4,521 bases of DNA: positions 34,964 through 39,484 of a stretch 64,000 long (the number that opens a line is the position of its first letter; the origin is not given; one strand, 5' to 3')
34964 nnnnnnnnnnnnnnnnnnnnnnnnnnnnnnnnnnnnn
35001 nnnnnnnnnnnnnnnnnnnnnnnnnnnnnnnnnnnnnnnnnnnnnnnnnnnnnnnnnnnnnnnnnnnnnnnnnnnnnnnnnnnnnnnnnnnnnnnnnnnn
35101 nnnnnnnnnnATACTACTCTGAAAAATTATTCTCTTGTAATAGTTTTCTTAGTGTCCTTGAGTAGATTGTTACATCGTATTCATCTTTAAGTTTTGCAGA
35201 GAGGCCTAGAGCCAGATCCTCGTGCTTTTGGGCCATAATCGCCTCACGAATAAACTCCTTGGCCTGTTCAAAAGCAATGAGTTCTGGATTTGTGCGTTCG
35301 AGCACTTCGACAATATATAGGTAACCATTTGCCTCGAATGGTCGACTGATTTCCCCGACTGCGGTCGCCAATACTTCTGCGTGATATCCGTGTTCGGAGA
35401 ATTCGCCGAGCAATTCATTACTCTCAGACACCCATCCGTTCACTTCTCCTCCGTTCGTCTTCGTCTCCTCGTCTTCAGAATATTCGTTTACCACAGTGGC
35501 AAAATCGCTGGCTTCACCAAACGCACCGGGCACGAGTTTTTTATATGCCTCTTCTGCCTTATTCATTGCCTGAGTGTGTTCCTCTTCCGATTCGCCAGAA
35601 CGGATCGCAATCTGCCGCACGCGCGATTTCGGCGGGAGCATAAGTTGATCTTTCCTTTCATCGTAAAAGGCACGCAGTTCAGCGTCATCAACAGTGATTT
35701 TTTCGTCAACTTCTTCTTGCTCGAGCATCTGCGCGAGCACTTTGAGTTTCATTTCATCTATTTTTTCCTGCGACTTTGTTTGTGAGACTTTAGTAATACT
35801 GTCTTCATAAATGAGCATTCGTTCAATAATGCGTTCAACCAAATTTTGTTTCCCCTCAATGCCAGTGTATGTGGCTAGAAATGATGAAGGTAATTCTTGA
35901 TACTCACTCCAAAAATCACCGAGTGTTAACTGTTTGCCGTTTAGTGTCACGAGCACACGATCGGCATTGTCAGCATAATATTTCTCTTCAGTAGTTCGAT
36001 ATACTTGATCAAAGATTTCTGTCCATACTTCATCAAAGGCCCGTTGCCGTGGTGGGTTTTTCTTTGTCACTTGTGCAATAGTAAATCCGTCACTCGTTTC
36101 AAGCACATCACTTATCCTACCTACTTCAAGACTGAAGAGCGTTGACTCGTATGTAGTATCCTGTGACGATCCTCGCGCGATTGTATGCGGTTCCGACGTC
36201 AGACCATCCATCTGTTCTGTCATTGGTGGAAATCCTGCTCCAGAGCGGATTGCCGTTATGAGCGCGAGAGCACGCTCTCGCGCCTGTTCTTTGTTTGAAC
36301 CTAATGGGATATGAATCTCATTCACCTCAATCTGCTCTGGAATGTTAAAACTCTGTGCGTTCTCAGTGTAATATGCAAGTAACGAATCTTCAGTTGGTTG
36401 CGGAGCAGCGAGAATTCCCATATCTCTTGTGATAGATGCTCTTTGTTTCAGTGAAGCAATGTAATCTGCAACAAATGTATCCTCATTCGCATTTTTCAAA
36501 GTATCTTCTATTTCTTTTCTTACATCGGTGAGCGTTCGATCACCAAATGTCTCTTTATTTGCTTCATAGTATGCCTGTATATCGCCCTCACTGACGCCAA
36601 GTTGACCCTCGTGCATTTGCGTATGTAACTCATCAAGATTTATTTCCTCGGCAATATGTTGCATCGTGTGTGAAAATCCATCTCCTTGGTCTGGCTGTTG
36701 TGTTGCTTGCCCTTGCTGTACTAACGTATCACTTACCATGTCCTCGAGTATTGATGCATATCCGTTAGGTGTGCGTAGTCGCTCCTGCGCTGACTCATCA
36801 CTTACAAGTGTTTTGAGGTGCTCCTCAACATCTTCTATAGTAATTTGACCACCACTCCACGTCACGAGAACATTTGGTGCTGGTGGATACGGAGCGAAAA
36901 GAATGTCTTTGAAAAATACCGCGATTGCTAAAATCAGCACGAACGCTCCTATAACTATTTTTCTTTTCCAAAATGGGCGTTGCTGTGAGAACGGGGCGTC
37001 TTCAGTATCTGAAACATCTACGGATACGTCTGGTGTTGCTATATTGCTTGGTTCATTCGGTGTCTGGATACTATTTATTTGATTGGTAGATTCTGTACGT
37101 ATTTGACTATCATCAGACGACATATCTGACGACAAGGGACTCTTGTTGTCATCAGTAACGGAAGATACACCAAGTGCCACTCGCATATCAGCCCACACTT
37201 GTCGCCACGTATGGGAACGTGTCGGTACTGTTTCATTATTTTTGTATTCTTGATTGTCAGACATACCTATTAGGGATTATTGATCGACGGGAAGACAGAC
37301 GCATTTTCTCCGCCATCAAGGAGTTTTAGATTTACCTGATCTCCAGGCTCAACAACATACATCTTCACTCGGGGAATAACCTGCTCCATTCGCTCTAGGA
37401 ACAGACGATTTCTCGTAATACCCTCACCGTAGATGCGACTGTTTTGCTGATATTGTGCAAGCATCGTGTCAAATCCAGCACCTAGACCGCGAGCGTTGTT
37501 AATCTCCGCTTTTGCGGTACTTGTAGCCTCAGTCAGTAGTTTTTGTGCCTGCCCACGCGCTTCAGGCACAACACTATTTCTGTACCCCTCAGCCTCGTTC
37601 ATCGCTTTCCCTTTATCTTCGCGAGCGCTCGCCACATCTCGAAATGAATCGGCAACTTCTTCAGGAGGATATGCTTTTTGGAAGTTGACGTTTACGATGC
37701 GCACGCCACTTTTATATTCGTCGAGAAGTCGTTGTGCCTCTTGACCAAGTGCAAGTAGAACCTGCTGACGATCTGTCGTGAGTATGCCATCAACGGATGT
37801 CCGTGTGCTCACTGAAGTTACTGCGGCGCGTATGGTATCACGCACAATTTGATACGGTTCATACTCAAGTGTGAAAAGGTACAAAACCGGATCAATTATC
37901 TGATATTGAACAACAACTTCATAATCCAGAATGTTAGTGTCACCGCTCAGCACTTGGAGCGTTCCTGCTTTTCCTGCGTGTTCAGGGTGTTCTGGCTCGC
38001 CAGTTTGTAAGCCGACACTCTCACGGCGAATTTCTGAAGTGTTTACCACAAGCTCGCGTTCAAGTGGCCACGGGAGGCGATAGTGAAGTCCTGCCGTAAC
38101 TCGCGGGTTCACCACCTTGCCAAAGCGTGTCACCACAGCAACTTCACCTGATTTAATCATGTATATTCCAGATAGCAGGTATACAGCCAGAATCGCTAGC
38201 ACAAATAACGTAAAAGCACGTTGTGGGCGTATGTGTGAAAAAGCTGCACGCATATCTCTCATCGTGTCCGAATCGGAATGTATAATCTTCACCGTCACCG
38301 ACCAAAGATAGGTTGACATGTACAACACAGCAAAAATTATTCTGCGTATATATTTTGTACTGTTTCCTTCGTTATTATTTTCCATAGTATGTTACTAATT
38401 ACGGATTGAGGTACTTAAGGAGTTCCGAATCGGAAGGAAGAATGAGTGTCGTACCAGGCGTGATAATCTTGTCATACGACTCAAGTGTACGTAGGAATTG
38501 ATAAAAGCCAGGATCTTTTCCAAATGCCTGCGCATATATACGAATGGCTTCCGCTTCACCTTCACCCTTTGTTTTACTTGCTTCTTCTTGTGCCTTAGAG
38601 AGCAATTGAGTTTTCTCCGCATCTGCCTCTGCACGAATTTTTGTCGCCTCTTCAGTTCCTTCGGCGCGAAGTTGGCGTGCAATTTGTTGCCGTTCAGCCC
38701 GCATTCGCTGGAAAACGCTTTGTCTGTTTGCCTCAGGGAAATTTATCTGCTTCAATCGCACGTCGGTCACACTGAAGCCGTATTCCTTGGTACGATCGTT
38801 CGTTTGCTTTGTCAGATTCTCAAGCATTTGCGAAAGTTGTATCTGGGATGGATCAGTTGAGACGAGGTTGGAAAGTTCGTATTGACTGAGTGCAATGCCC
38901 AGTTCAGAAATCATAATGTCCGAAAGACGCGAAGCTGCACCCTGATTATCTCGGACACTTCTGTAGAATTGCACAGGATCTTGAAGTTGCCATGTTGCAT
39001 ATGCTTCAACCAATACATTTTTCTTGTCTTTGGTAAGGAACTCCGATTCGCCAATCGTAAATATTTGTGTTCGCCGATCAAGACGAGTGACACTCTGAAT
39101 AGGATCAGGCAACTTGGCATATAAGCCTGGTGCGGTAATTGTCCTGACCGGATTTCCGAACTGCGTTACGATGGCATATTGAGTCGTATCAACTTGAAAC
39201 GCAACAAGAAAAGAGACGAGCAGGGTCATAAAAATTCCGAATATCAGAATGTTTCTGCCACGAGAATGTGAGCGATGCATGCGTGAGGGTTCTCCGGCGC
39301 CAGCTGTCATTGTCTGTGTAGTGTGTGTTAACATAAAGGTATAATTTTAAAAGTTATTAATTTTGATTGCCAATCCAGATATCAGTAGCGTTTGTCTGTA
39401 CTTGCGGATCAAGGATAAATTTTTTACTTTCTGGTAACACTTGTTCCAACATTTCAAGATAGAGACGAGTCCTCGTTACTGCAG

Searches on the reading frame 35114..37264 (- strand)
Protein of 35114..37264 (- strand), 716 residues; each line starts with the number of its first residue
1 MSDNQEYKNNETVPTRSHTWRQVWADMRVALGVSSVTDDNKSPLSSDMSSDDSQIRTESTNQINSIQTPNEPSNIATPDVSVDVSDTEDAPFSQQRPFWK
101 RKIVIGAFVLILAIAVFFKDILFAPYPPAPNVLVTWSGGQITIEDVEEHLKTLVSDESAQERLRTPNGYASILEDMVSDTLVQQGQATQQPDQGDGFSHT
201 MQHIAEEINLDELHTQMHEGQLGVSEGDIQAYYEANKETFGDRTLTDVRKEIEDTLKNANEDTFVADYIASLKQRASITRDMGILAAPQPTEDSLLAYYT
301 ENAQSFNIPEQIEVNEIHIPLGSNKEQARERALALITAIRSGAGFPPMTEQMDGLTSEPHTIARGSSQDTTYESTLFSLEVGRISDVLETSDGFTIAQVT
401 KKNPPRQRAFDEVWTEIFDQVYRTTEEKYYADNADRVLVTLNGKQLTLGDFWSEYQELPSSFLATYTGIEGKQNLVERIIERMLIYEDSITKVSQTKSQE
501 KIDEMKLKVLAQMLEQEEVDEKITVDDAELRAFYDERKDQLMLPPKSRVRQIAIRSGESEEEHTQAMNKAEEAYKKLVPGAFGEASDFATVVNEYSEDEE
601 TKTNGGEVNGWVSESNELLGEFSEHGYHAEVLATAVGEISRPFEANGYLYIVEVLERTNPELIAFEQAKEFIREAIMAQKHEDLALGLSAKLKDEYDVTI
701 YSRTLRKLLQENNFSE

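Call 45: search_protein_families(library=pfam, proteins=[window:35114-37264:-], max_evalue=0.001)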
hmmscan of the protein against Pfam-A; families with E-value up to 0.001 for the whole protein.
window:35114-37264:- (716 aa): 3 families
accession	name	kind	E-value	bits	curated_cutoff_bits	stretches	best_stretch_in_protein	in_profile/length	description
PF13145.12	Rotamase_2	-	2e-28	100.1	27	2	525-670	1-121/121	PPIC-type PPIASE domain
PF13616.12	Rotamase_3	-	1.6e-17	64.5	22.5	2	543-657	12-115/116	PPIC-type PPIASE domain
PF00639.27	Rotamase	-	4.9e-12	47.1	21.7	1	556-654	8-95/97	PPIC-type PPIASE domain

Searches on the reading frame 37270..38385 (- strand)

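Call 45: search_protein_families(library=pfam, proteins=[window:37270-38385:-], max_evalue=0.001)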
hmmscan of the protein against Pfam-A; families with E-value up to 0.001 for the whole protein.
window:37270-38385:- (371 aa): 1 family
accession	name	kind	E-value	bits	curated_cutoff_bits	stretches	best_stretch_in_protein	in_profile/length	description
PF01145.31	Band_7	-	1e-19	71.7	23.6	1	76-267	2-174/176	SPFH domain / Band 7 family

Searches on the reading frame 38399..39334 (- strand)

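Call 45: search_protein_families(library=pfam, proteins=[window:38399-39334:-], max_evalue=0.001)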
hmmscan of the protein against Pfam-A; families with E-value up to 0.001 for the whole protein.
window:38399-39334:- (311 aa): 1 family
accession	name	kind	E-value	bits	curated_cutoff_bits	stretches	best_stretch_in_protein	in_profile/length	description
PF01145.31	Band_7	-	5.6e-29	101.9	23.6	1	47-226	2-174/176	SPFH domain / Band 7 family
